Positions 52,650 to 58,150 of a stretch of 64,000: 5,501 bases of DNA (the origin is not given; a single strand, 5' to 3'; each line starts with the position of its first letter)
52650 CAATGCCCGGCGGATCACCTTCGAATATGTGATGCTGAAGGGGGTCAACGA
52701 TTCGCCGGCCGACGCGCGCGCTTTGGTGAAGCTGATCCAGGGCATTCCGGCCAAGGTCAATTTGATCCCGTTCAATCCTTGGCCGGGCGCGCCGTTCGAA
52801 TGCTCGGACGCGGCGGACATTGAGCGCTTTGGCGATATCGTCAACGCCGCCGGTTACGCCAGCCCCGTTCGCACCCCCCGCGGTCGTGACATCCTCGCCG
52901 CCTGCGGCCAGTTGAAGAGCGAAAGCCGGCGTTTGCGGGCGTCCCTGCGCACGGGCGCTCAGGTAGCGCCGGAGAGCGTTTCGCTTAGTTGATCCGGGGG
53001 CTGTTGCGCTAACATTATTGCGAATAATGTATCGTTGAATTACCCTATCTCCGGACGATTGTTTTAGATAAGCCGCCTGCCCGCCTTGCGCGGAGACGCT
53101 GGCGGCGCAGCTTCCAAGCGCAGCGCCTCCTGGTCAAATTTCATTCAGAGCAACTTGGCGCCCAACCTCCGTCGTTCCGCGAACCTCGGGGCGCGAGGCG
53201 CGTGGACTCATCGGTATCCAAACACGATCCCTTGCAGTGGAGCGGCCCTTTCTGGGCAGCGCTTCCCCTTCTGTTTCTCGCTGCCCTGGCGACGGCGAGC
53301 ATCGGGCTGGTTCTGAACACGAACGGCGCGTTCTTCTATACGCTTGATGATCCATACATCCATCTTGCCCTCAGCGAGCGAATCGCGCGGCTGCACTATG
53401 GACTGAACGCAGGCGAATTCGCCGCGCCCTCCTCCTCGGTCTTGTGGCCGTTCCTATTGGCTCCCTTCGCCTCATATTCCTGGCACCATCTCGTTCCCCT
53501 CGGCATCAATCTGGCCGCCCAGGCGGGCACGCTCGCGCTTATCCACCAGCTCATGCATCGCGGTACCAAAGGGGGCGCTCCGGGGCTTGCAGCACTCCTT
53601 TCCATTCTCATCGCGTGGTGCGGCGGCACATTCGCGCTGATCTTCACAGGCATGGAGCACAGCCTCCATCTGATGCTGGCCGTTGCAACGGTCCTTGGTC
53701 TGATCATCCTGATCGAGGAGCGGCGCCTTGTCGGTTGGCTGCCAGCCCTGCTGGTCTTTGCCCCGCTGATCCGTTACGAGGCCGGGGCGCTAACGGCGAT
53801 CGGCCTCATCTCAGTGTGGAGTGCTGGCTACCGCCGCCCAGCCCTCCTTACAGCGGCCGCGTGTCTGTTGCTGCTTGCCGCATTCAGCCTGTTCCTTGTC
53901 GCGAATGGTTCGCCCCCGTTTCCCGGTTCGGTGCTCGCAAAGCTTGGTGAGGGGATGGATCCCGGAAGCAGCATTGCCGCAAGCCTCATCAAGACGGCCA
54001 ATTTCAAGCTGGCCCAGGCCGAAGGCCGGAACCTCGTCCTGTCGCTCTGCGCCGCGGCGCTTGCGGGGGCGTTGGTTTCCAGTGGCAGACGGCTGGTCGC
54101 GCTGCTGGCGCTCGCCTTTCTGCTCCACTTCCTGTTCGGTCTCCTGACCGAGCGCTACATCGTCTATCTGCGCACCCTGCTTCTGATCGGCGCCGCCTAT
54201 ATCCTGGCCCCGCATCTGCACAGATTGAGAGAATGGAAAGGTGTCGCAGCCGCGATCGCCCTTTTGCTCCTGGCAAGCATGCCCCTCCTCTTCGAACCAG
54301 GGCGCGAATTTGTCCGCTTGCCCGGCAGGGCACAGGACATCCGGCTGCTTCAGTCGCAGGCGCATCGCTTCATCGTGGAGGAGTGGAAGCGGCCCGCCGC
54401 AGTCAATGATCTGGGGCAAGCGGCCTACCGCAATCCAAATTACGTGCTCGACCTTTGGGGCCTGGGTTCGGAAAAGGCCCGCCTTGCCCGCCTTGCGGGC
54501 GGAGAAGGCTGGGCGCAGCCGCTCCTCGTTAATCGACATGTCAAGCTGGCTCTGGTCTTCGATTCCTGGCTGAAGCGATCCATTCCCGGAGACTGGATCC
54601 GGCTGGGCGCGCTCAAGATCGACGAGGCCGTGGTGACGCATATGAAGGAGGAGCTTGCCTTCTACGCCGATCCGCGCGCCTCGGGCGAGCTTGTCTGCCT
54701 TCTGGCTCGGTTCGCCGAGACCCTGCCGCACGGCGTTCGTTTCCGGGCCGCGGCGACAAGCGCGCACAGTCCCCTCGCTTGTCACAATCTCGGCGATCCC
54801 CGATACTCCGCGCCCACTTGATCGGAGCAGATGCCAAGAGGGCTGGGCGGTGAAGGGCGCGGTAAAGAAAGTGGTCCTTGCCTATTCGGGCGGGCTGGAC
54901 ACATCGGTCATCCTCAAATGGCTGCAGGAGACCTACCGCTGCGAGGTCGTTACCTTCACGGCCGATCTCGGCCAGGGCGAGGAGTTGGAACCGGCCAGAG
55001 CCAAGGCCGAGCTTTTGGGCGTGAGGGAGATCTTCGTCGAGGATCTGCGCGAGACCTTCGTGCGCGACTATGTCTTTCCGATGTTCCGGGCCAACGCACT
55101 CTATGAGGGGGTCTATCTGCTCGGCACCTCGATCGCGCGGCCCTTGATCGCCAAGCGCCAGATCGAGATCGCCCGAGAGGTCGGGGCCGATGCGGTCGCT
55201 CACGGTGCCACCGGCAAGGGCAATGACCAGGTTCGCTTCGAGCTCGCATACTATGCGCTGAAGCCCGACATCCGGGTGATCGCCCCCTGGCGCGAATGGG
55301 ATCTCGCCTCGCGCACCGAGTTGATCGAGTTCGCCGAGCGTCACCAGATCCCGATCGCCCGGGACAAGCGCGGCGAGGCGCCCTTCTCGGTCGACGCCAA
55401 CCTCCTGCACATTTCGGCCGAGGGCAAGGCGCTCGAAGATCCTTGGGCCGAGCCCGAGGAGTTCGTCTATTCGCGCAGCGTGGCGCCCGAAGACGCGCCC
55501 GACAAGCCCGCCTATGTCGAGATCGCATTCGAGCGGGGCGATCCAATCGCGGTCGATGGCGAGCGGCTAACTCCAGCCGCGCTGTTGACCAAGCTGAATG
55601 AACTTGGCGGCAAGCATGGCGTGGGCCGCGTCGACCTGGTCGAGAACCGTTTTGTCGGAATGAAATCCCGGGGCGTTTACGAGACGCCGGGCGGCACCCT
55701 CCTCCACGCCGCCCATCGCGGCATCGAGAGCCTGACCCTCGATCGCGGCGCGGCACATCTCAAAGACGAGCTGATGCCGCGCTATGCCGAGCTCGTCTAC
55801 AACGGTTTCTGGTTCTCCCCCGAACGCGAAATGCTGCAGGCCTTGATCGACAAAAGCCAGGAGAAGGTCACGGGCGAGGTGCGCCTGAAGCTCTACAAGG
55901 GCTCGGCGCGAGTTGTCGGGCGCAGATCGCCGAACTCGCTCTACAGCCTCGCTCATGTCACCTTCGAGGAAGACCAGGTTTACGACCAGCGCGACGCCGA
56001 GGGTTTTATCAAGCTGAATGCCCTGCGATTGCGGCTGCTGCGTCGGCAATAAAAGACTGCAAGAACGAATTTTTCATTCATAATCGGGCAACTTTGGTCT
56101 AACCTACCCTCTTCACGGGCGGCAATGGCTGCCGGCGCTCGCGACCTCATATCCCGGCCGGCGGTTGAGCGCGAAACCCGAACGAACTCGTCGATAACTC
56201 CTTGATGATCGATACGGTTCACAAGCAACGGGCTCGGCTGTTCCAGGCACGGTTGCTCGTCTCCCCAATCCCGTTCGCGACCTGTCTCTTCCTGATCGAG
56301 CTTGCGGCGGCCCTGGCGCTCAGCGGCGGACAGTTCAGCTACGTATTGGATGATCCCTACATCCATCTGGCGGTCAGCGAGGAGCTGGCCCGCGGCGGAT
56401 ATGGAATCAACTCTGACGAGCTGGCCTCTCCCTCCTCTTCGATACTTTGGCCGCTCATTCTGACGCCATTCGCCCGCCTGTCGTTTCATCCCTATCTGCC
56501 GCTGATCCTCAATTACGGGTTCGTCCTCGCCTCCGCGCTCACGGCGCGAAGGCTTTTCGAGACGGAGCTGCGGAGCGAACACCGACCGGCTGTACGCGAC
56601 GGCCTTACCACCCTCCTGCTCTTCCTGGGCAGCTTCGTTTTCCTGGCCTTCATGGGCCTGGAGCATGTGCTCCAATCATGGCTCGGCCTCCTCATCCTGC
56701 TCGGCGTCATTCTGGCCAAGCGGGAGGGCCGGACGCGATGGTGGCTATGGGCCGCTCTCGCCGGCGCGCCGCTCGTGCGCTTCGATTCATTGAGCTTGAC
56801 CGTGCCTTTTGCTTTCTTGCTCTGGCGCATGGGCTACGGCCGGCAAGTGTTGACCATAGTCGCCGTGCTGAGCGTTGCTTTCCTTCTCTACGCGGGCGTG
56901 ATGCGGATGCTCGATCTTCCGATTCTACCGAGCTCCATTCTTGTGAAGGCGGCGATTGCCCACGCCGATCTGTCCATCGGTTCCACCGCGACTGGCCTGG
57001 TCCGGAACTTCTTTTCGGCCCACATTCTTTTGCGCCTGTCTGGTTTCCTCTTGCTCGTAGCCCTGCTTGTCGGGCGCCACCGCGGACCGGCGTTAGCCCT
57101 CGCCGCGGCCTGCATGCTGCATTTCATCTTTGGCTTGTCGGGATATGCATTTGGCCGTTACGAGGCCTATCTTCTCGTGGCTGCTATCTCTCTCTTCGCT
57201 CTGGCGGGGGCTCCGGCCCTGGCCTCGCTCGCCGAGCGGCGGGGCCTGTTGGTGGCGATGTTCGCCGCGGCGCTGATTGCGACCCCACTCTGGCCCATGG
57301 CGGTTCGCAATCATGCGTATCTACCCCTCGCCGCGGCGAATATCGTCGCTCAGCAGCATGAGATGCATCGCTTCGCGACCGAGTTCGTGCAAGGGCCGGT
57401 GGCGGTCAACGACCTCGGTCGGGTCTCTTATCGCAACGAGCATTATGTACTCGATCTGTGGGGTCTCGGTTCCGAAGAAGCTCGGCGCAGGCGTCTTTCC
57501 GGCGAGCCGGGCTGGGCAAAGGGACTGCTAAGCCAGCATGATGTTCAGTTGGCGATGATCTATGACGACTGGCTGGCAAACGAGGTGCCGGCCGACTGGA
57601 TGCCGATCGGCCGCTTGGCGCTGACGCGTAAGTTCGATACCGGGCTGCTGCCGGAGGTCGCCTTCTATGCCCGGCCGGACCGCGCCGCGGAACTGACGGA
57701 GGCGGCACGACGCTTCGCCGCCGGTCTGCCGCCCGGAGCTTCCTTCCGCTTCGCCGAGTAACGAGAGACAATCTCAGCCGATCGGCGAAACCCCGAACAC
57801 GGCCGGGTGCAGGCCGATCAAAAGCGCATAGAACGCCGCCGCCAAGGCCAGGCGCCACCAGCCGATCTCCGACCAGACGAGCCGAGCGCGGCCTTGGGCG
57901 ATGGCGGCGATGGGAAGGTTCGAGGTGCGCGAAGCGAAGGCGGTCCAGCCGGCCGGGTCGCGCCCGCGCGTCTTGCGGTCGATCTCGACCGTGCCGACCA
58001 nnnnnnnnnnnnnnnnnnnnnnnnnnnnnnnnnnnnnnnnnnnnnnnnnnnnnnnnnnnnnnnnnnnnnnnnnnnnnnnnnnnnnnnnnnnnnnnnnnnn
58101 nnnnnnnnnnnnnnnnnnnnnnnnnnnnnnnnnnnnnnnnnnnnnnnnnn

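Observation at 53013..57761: Tandem paralogous polytopic membrane proteins bracket argG behind an AT-rich perfect palindrome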

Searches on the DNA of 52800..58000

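Call 105: search_rna_families(source=window, start=52800, end=58000, threshold=evalue, max_evalue=1)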
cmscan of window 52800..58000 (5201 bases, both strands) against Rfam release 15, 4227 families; matches with E-value up to 1: 1.
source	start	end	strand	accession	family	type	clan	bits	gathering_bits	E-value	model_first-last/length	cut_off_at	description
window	57418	57529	+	RF01408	sraL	Gene; sRNA;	-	18.7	39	0.62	1-142/142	no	sraL Hfq binding RNA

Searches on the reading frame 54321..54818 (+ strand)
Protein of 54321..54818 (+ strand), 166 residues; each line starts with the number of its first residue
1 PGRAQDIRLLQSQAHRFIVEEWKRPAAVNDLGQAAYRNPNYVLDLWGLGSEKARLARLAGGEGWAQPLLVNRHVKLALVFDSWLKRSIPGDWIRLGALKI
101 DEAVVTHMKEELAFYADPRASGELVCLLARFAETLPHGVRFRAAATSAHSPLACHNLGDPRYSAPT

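Call 66: predict_structure(alignment_id=A3)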
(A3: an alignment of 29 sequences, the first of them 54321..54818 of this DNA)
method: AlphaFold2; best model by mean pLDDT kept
length: 166 residues; sequences in the alignment: 29
mean_pLDDT: 87.9   pTM: 0.84
mean pLDDT of the five models: 87.9, 87.6, 87.1, 85.7, 84.8
residues with pLDDT >= 90: 114; 70-90: 25; 50-70: 27; < 50: 0
segments of 3 or more residues with pLDDT < 50: none
pLDDT, mean of each block of 10 residues (from residue 1): 74 96 96 92 92 93 94 97 93 95 65 96 94 95 82 69 57
secondary structure, 60 per line:
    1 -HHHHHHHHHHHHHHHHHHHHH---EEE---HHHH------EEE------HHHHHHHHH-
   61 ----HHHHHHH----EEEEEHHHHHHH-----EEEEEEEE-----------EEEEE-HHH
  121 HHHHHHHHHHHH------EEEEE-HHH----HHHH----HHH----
elements in order: H2-22 E26-28 H32-35 E42-44 H51-59 H65-71 E76-80 H81-87 E93-100 E112-116 H118-132 E139-143 H152-155

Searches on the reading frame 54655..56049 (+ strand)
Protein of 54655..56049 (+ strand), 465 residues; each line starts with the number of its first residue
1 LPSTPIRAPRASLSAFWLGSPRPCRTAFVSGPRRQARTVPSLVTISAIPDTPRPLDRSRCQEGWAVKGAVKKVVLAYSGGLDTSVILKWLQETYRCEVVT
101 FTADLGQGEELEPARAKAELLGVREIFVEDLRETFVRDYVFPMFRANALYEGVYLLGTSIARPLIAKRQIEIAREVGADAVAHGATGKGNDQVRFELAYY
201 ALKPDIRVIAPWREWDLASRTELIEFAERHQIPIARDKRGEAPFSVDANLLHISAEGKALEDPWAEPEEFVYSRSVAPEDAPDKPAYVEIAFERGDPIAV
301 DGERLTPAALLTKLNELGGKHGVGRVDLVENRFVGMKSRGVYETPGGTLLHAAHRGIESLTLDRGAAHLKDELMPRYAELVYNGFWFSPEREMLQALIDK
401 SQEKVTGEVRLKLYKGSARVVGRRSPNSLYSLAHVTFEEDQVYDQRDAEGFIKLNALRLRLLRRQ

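Call 4: search_protein_families(library=pfam, proteins=[window:54655-56049:+], max_evalue=1)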
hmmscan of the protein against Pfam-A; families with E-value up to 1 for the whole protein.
window:54655-56049:+ (465 aa): 7 families
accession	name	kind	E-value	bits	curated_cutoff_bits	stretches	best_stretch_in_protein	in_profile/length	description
PF20979.2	Arginosuc_syn_C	-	5.5e-85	284.9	27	1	244-460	1-217/219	Arginosuccinate synthase C-terminal domain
PF00764.25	Arginosuc_synth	-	1.9e-65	220.3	27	1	72-233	1-162/162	Arginosuccinate synthase N-terminal HUP domain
PF00733.27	Asn_synthase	-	0.0026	17.9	21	1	77-126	24-75/354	Asparagine synthase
PF24167.1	DUF7411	-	0.0027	17.7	28.7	1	72-126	2-54/194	Family of unknown function (DUF7411)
PF06508.19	QueC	-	0.0035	17.3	22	1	72-127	1-57/210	Queuosine biosynthesis protein QueC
PF01171.26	ATP_bind_3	-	0.2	11.8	27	0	72-97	1-26/182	PP-loop family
PF06690.17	HcgC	-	0.24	11.3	31.4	0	428-453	191-216/248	FeGP cofactor biosynthesis protein, methyltransferase HcgC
